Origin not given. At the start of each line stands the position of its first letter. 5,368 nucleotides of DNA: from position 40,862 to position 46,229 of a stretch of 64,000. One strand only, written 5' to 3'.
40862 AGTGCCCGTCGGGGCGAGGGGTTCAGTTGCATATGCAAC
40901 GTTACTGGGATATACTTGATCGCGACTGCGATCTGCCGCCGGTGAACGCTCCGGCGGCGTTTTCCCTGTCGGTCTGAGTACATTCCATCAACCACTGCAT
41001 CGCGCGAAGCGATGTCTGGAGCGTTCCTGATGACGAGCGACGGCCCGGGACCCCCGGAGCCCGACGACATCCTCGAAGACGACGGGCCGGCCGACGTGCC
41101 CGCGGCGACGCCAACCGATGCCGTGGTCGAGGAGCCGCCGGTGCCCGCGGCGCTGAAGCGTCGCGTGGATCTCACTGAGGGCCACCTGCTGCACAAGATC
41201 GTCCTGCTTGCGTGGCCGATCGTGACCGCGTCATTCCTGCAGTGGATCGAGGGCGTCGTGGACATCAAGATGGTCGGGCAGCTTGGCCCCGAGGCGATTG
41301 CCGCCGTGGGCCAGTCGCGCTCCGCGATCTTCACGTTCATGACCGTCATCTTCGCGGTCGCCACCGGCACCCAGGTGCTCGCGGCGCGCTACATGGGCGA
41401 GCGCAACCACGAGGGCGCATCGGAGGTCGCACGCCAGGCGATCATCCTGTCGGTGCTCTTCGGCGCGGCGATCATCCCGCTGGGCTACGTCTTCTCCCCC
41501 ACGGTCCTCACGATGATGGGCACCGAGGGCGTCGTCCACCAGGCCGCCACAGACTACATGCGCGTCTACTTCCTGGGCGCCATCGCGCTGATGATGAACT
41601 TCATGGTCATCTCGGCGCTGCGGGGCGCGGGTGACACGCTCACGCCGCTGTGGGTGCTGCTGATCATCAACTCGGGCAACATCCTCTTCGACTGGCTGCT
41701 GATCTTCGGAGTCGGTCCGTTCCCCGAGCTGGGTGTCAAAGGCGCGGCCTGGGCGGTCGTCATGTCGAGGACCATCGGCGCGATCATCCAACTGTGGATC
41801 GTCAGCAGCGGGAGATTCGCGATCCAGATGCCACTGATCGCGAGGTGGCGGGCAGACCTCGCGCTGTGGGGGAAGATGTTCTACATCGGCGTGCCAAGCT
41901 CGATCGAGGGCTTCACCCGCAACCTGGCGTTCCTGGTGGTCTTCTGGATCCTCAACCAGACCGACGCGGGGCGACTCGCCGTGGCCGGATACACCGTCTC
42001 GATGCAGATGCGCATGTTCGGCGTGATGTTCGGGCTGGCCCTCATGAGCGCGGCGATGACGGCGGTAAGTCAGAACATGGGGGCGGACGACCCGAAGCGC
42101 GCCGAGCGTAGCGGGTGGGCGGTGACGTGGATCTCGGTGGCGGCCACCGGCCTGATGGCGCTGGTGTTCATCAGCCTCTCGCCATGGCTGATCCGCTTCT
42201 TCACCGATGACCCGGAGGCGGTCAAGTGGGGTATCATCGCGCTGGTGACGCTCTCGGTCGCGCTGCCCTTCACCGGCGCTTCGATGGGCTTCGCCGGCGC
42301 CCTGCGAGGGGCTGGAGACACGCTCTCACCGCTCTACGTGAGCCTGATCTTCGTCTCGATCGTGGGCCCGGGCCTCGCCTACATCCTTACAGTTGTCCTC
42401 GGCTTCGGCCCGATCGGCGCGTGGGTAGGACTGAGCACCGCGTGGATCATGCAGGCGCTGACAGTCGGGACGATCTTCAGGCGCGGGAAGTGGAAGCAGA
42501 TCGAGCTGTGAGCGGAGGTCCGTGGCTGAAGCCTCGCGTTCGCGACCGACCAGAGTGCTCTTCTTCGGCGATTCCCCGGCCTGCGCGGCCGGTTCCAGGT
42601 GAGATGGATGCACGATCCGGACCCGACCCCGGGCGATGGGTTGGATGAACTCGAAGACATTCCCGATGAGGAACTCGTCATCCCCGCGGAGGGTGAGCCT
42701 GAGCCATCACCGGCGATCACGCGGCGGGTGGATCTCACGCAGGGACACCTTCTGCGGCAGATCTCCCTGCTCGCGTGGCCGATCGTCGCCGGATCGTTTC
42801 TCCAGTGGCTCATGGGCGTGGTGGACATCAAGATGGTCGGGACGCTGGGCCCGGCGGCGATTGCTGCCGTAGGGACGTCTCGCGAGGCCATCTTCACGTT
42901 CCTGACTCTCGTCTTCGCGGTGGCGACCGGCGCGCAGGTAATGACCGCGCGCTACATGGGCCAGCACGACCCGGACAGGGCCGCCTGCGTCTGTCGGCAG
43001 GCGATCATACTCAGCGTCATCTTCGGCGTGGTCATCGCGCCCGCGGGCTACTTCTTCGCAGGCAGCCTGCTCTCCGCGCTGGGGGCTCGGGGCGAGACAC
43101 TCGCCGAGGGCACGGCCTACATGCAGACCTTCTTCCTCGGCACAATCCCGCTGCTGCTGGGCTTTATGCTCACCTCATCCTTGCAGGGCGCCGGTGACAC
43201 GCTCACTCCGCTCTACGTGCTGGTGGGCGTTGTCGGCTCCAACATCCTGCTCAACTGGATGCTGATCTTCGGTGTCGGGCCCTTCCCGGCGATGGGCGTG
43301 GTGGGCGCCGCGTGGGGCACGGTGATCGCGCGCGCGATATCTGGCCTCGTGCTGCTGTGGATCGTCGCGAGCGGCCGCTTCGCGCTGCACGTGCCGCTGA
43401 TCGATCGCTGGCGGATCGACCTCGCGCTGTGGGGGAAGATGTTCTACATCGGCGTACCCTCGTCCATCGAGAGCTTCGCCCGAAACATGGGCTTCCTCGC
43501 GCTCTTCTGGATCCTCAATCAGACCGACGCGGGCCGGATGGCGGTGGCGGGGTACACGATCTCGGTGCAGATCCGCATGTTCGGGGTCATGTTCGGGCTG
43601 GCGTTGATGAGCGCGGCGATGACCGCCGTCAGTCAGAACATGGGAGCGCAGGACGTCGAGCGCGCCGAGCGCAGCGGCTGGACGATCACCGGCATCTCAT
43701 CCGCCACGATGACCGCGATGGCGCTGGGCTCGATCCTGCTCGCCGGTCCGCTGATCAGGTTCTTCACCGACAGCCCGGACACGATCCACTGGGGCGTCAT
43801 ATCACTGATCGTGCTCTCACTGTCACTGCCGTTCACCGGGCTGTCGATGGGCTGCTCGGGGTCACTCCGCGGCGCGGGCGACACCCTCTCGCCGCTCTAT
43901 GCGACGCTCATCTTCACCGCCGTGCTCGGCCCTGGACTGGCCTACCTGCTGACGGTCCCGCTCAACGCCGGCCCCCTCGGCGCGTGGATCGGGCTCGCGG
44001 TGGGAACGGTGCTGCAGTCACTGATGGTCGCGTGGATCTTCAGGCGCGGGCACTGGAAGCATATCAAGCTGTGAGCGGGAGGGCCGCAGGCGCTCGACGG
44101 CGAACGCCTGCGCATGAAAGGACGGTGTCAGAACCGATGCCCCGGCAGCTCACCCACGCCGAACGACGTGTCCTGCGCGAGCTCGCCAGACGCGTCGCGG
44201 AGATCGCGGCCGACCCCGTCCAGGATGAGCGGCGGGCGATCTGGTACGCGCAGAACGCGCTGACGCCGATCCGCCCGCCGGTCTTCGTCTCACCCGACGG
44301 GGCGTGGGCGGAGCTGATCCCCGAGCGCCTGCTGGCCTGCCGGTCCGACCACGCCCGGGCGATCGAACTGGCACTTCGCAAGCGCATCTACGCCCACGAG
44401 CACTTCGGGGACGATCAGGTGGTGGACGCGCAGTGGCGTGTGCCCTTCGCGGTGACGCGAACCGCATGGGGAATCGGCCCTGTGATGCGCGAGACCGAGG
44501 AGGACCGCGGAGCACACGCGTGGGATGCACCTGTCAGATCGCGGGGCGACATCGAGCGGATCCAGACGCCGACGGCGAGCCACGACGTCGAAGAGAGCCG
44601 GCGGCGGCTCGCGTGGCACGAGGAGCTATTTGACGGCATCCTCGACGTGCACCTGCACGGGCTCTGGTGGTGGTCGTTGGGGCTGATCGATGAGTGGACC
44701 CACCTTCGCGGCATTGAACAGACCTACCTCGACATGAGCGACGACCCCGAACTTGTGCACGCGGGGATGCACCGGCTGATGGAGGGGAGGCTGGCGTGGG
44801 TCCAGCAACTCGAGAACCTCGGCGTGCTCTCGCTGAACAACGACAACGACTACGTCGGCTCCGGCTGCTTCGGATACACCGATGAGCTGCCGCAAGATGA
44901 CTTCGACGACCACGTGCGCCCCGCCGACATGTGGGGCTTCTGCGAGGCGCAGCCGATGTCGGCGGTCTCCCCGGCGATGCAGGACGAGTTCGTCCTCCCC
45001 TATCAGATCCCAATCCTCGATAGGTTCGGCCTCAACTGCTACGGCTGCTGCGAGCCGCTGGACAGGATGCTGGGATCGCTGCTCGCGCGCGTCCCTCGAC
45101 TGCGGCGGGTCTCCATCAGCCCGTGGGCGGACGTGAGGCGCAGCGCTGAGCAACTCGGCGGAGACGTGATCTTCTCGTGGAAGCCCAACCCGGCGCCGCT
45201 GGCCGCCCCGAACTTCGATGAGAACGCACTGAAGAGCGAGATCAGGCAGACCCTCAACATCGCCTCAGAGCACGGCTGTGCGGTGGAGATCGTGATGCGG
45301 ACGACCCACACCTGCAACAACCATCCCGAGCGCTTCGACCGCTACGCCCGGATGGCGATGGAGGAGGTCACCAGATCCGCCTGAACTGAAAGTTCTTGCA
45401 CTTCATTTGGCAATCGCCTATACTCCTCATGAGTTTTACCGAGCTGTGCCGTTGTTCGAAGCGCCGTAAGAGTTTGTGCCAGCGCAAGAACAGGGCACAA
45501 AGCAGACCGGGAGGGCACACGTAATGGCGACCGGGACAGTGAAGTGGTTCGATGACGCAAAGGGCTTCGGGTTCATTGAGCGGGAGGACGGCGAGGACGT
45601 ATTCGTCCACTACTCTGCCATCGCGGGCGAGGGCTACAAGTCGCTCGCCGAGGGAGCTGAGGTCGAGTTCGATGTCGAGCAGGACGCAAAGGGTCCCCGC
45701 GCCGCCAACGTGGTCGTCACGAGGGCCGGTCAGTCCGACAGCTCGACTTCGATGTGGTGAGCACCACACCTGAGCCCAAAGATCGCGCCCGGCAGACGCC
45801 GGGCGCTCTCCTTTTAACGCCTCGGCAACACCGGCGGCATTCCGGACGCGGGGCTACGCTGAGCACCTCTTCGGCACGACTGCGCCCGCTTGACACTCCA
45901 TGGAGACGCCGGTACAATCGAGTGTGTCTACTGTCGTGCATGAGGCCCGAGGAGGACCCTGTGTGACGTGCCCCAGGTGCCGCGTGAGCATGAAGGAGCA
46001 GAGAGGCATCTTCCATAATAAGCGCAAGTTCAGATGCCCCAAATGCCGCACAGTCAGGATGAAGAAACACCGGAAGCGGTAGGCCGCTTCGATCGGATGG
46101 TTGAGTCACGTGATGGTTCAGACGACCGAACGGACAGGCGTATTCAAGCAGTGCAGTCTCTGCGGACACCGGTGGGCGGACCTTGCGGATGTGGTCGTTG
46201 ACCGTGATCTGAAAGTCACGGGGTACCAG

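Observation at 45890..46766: Near-consensus promoter driving three tiny uncharacterised ORFs (39-aa basic zinc ribbon, 135-aa Cys-rich protein, 84-aa single-TM protein) between cspA and trmFO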

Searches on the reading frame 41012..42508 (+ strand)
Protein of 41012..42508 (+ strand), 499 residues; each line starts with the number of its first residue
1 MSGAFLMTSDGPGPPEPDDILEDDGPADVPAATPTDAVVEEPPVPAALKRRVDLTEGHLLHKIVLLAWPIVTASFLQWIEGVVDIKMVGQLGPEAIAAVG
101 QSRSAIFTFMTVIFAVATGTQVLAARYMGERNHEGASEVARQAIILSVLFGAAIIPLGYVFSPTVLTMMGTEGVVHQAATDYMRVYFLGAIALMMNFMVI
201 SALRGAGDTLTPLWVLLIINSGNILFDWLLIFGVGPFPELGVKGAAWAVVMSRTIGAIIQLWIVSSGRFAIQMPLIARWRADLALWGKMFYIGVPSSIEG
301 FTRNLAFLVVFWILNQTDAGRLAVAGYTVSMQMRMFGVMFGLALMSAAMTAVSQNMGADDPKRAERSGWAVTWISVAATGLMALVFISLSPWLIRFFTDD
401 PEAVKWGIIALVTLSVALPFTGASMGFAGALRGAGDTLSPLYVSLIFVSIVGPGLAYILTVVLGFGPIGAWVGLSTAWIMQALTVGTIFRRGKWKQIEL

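Call 94: search_protein_families(library=pfam, proteins=[window:41012-42508:+], max_evalue=0.00001)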
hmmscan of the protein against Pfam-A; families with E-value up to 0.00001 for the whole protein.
window:41012-42508:+ (499 aa): 1 family
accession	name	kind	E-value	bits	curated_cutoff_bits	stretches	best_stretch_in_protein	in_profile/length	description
PF01554.23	MatE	-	3.9e-55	186.4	24.9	2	69-229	1-161/161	MatE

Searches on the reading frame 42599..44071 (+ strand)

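Call 94: search_protein_families(library=pfam, proteins=[window:42599-44071:+], max_evalue=0.00001)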
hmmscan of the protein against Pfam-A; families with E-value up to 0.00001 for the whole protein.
window:42599-44071:+ (491 aa): 1 family
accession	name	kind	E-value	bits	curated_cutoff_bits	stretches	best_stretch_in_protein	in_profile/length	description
PF01554.23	MatE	-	1.1e-53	181.7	24.9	2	61-221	1-161/161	MatE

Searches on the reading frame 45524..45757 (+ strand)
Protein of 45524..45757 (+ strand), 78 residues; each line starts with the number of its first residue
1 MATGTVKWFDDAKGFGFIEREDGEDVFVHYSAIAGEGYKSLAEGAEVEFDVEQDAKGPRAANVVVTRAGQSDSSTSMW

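Call 6: search_protein_families(library=pfam, proteins=[window:45524-45757:+], max_evalue=1)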
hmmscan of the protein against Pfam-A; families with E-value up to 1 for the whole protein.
window:45524-45757:+ (78 aa): 4 families
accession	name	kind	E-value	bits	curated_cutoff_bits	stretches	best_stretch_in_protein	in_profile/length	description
PF00313.28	CSD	-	6.8e-30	103.2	27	1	3-65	2-65/66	'Cold-shock' DNA-binding domain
PF08206.17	OB_RNB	-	0.0085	16.2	24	1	12-31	7-27/58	Ribonuclease B OB domain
PF22707.2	S1CSD-TOTE-2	-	0.012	16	27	1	3-36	4-30/60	S1/CSD-like domain 2 of the TOTE conflict systems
PF23456.1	CSDE1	-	0.089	13.4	27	1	16-62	31-80/84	Cold shock domain-containing protein E1 CSD domain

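Call 7: search_protein_families(library=ncbifam, proteins=[window:45524-45757:+], max_evalue=1)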
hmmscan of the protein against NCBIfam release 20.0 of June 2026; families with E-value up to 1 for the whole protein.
window:45524-45757:+ (78 aa): 11 families
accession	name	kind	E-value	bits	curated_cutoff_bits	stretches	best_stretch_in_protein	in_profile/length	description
NF049933.1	TransAntitermCspE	equivalog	1.6e-30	105.1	120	1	2-65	4-68/69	transcription antiterminator/RNA stability regulator CspE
NF007062.0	PRK09507.1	subfamily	1.1e-26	92.6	133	1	3-64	5-67/69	transcription antiterminator/RNA stability regulator CspE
NF007679.0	PRK10354.1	subfamily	1.2e-24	86.3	130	1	3-64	6-68/70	RNA chaperone/antiterminator CspA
NF008190.0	PRK10943.1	subfamily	1.4e-24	85.8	137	1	3-64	5-67/69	cold shock-like protein CspC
TIGR02381.1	cspD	equivalog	1.1e-23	82.9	115.4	1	1-64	1-65/68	cold shock domain-containing protein CspD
NF011574.0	PRK14998.1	equivalog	5.7e-22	77.7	147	1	1-66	1-67/73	cold shock-like protein CspD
NF007378.0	PRK09890.1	equivalog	4e-21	75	144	1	3-65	6-69/70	cold shock protein CspG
NF007405.0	PRK09937.1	equivalog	4.1e-21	75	152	1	1-64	1-65/74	cold shock-like protein CspD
NF038236.1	retron_eff_Se72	equivalog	1.5e-20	72.8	82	1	4-64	1-60/62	retron Se72 family effector protein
NF012007.0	PRK15463.1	subfamily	1e-09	38.1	111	1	3-64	6-68/70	cold shock-like protein CspF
NF012008.0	PRK15464.1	equivalog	4.9e-08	33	141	1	3-64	6-68/70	cold shock-like protein CspH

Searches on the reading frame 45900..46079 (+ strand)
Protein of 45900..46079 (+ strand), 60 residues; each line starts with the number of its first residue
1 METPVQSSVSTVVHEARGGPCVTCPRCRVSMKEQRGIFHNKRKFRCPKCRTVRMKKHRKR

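Call 6: search_protein_families(library=pfam, proteins=[window:45900-46079:+], max_evalue=1)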
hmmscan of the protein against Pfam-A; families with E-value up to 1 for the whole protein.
window:45900-46079:+ (60 aa): 15 families
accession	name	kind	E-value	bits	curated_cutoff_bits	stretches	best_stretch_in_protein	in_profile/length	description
PF07282.18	Cas12f1-like_TNB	-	0.0063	17.1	26.3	1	22-52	29-49/60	Cas12f1-like, TNB domain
PF23548.1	Zn_ribbon_FGT1_2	-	0.013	15.5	27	1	39-50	16-27/35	FORGETTER1 second zinc ribbon domain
PF13717.11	Zn_ribbon_4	-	0.018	15.4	30.3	1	40-52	22-34/36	zinc-ribbon domain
PF25206.1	DUF7836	-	0.027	14.8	26.7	1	23-53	9-40/59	Domain of unknown function (DUF7836)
PF22191.2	IBR_1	-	0.044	14.1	27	1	21-50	3-28/47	IBR domain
PF13453.11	Zn_ribbon_TFIIB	-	0.047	13.5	22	1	23-50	1-26/41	Transcription factor zinc-finger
PF08782.15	c-SKI_SMAD_bind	-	0.065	13.8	25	1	14-46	21-53/94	c-SKI Smad4 binding domain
PF24441.1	DUF7560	-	0.087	13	27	0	43-51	5-13/44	Family of unknown function (DUF7560)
PF12760.12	Zn_ribbon_IS1595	-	0.13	12.7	25.4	1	22-51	19-45/46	Transposase zinc-ribbon domain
PF21276.3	ZNF512_C2HC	-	0.15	12.2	27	1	39-53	9-23/38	Zinc finger protein 512, C2HC zinc finger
PF23547.1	Zn_ribbon_FGT1_1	-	0.24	11.5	27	0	22-53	3-30/35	FORGETTER1 first zinc ribbon domain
PF04438.22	zf-HIT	-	0.36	11.1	24.7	1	40-51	10-21/30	HIT zinc finger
PF18414.7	zf_C2H2_10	-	0.45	10.5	25.6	1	43-51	2-10/26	C2H2 type zinc-finger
PF23783.1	Zn_ribbon_TiaS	-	0.46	10.7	27.3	0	23-58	3-34/41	TiaS C-terminal zinc ribbon domain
PF23165.1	zf-C2H2_FBX41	-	0.54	10.2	24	0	44-50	3-9/30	F-box only protein 41 C2H2 zinc finger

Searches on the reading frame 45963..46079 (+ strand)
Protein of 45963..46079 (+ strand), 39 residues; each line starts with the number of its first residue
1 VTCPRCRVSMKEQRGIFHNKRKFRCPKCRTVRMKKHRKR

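Call 6: search_protein_families(library=pfam, proteins=[window:45963-46079:+], max_evalue=1)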
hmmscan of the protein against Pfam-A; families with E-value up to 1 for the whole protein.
window:45963-46079:+ (39 aa): 30 families (the best 25 are shown)
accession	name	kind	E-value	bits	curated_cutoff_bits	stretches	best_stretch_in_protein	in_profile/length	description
PF23548.1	Zn_ribbon_FGT1_2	-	0.00014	21.8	27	1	18-29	16-27/35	FORGETTER1 second zinc ribbon domain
PF13453.11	Zn_ribbon_TFIIB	-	0.00063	19.5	22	1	2-12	1-11/41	Transcription factor zinc-finger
PF13717.11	Zn_ribbon_4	-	0.0026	18.1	30.3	1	19-31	22-34/36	zinc-ribbon domain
PF07282.18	Cas12f1-like_TNB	-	0.003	18.1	26.3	1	2-31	30-49/60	Cas12f1-like, TNB domain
PF25206.1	DUF7836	-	0.0035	17.6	26.7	1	1-32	8-40/59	Domain of unknown function (DUF7836)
PF24441.1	DUF7560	-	0.011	15.9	27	0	22-30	5-13/44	Family of unknown function (DUF7560)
PF18414.7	zf_C2H2_10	-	0.018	15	25.6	1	22-30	2-10/26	C2H2 type zinc-finger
PF22191.2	IBR_1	-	0.02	15.2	27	1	2-29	5-28/47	IBR domain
PF07191.17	Zn_ribbon_6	-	0.043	14.3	25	1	2-30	2-24/67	Double zinc ribbon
PF21276.3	ZNF512_C2HC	-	0.051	13.7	27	1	18-32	9-23/38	Zinc finger protein 512, C2HC zinc finger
PF12760.12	Zn_ribbon_IS1595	-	0.055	13.9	25.4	2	2-30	20-45/46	Transposase zinc-ribbon domain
PF22747.2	Zn_ribbon_DUF2089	-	0.058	13.9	27.6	0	22-30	12-20/32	DUF2089 zinc ribbon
PF14690.11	Zn_ribbon_ISL3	-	0.059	14.2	25.5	1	22-39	2-19/47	zinc-finger of transposase IS204/IS1001/IS1096/IS1165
PF04438.22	zf-HIT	-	0.067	13.4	24.7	1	19-30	10-21/30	HIT zinc finger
PF00301.25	Rubredoxin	-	0.084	13.4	23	0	22-30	34-42/47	Rubredoxin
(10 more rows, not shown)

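Call 7: search_protein_families(library=ncbifam, proteins=[window:45963-46079:+], max_evalue=1)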
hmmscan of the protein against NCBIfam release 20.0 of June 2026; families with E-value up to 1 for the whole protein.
window:45963-46079:+ (39 aa): 7 families
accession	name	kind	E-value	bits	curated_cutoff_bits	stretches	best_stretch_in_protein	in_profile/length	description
TIGR04104.1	cxxc_20_cxxc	subfamily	0.017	15.5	45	1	2-39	2-42/93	TIGR04104 family putative zinc finger protein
NF041374.1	GDCCVxC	domain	0.022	15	40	1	1-31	3-33/58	GDCCVxC domain-containing (seleno)protein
TIGR02605.1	CxxC_CxxC_SSSS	subfamily_domain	0.041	14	31.3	1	3-35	8-39/52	FmdB family zinc ribbon protein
NF038384.1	zinc_YnfU_fam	subfamily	0.045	13.3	36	1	2-30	18-46/52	YnfU family zinc-binding protein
NF033558.1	transpos_IS1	equivalog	0.17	11.8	100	1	3-38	1-37/199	IS1 family transposase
NF041591.1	CxxC_VVA0879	subfamily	0.18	11.8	37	1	10-33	9-32/101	VVA0879 family protein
NF041914.1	HVO_2523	equivalog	0.36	10.8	60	0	2-12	2-12/33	HVO_2523 family zinc finger protein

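Call 80: search_protein_families(library=padloc, proteins=[window:45963-46079:+], max_evalue=0.1)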
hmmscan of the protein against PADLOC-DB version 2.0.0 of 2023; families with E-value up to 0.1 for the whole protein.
window:45963-46079:+ (39 aa): 1 family
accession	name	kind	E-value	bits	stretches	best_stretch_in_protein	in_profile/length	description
PDLC00932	Cas12u3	-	0.055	10.8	1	2-30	348-373/398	Cas12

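Call 81: search_protein_families(library=phrogs, proteins=[window:45963-46079:+], max_evalue=0.1)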
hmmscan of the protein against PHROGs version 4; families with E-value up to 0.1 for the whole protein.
window:45963-46079:+ (39 aa): 4 families
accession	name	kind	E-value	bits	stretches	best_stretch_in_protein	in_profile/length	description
phrog_1076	-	transcription regulation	0.05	14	1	2-35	97-131/339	FmdB-like transcriptional regulator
phrog_13972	-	DNA, RNA and nucleotide metabolism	0.06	14.5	0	1-31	40-69/75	DNA ligase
phrog_2816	-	other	0.071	14.3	0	1-7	1-7/43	protease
phrog_20611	-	unknown function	0.085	14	0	18-34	5-20/71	-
